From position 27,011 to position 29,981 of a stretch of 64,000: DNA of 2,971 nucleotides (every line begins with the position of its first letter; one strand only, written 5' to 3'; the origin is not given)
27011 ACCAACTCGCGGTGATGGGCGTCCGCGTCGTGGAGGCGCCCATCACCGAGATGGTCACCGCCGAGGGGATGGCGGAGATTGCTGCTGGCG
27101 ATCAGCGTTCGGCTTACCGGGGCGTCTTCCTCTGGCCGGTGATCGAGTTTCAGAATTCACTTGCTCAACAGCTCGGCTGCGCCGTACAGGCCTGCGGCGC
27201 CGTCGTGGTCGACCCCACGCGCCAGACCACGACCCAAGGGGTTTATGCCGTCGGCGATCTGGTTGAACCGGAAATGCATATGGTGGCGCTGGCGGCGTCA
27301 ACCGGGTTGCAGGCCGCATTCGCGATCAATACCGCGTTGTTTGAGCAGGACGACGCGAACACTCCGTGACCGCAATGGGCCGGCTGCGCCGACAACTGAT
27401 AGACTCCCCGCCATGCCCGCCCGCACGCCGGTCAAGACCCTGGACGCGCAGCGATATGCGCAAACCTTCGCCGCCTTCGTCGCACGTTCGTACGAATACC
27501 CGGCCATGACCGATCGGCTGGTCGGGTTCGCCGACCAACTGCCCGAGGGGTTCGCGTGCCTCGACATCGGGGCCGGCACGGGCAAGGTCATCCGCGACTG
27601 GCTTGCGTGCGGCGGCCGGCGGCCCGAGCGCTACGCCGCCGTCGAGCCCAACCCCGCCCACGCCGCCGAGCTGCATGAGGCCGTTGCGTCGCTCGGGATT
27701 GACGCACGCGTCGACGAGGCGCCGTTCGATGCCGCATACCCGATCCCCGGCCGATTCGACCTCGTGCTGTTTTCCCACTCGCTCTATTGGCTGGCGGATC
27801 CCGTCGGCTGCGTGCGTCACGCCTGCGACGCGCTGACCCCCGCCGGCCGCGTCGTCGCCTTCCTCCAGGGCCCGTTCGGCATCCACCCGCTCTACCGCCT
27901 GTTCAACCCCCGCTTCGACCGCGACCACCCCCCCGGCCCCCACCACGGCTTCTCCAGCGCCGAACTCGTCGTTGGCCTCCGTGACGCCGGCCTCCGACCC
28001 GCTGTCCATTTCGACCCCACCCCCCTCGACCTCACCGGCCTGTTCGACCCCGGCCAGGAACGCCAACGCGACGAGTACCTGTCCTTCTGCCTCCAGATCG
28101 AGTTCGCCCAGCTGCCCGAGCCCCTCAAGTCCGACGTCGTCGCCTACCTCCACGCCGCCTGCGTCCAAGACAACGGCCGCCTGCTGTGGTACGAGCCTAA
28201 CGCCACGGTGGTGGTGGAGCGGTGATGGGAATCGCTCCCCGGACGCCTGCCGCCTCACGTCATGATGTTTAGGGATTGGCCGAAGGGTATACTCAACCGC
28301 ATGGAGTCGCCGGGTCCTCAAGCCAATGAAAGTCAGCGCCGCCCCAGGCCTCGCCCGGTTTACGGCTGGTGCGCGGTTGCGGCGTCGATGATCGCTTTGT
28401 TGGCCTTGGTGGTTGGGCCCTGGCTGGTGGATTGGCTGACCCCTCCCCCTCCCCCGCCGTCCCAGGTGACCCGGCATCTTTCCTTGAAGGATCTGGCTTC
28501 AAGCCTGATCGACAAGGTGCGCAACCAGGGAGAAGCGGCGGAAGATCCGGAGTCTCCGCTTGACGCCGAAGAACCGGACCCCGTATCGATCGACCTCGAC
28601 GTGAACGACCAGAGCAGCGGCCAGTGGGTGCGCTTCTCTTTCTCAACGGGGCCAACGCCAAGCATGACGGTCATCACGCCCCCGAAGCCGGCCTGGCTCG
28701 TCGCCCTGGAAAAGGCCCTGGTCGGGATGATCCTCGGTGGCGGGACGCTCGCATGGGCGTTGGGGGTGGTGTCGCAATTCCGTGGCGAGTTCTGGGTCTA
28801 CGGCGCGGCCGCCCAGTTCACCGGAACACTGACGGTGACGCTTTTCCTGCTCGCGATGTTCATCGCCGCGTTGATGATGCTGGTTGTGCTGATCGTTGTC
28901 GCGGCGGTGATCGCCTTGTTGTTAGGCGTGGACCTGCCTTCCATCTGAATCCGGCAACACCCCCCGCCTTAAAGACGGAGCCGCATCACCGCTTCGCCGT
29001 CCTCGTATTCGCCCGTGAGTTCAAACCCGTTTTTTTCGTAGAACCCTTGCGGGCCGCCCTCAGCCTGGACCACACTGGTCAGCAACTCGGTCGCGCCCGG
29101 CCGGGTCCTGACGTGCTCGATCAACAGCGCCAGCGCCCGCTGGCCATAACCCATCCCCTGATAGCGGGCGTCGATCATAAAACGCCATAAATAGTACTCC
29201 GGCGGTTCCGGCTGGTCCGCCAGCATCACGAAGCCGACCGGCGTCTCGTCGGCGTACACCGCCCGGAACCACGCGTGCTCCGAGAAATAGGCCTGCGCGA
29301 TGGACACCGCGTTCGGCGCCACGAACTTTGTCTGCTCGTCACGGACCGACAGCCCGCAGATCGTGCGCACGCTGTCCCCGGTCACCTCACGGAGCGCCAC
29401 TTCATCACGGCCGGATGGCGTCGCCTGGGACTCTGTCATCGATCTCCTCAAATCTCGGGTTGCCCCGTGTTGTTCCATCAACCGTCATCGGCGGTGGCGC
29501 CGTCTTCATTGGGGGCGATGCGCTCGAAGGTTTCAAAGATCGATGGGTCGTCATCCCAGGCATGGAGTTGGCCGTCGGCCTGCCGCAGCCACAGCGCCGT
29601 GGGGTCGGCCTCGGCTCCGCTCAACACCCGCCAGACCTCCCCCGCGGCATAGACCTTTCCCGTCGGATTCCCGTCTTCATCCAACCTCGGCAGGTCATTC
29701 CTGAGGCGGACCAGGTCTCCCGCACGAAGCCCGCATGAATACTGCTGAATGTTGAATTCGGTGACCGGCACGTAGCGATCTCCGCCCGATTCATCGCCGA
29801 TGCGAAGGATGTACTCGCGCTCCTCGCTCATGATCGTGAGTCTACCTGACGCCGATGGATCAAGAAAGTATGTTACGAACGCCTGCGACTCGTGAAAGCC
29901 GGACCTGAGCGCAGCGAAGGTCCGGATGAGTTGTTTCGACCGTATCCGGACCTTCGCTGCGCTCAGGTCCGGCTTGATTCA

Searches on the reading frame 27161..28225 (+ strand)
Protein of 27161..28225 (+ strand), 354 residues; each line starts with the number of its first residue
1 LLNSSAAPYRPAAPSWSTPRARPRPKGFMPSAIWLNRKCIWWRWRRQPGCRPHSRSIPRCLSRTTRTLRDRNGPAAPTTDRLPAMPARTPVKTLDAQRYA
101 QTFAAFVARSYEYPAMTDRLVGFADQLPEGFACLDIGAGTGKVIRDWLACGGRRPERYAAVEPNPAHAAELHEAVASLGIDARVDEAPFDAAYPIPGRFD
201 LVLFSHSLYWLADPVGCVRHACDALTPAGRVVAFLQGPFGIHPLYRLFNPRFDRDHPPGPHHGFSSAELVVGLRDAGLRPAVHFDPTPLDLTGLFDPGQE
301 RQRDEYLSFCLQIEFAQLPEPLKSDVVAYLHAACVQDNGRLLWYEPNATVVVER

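Call 66: search_protein_families(library=pfam, proteins=[window:27161-28225:+], max_evalue=0.001)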
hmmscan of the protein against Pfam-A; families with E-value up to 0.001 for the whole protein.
window:27161-28225:+ (354 aa): 4 families
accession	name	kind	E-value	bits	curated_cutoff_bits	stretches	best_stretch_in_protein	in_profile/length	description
PF08242.18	Methyltransf_12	-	3.7e-09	37.6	30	1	134-230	1-97/98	Methyltransferase domain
PF13489.12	Methyltransf_23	-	1.5e-08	35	27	1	115-232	8-115/164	Methyltransferase domain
PF08241.18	Methyltransf_11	-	3.3e-08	34.5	21.2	1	134-232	1-94/95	Methyltransferase domain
PF13649.12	Methyltransf_25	-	3.7e-07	31.2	27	1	134-229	2-97/97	Methyltransferase domain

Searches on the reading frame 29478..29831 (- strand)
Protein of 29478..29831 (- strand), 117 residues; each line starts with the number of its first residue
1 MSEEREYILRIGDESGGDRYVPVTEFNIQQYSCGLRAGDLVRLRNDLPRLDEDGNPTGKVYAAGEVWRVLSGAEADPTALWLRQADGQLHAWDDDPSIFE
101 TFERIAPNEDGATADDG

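Call 12: search_protein_families(library=pfam, proteins=[window:29478-29831:-], max_evalue=0.01)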
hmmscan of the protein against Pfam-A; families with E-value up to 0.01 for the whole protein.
window:29478-29831:- (117 aa): 0 families

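Call 34: search_protein_families(library=phrogs, proteins=[window:29478-29831:-], max_evalue=0.1)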
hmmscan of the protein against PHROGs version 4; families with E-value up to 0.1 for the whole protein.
window:29478-29831:- (117 aa): 0 families

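Call 35: search_protein_families(library=ncbifam, proteins=[window:29478-29831:-], max_evalue=0.1)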
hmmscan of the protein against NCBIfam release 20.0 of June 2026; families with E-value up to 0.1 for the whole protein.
window:29478-29831:- (117 aa): 1 family
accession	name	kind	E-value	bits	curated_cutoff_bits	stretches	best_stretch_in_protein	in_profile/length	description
TIGR03118.1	PEPCTERM_chp_1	hypoth_equivalog_domain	0.026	13.5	79.95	1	45-96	68-119/336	TIGR03118 family protein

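Call 73: search_protein_families(library=padloc, proteins=[window:29478-29831:-], max_evalue=0.01)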
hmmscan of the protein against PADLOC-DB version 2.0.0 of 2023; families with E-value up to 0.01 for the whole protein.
window:29478-29831:- (117 aa): 0 families

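Call 76: find_encoding_contigs(protein=window:29478-29831:-, flank=10000, max_places=10)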
Protein window:29478-29831:- (117 aa): no gene with exactly this product is on record in the collection.
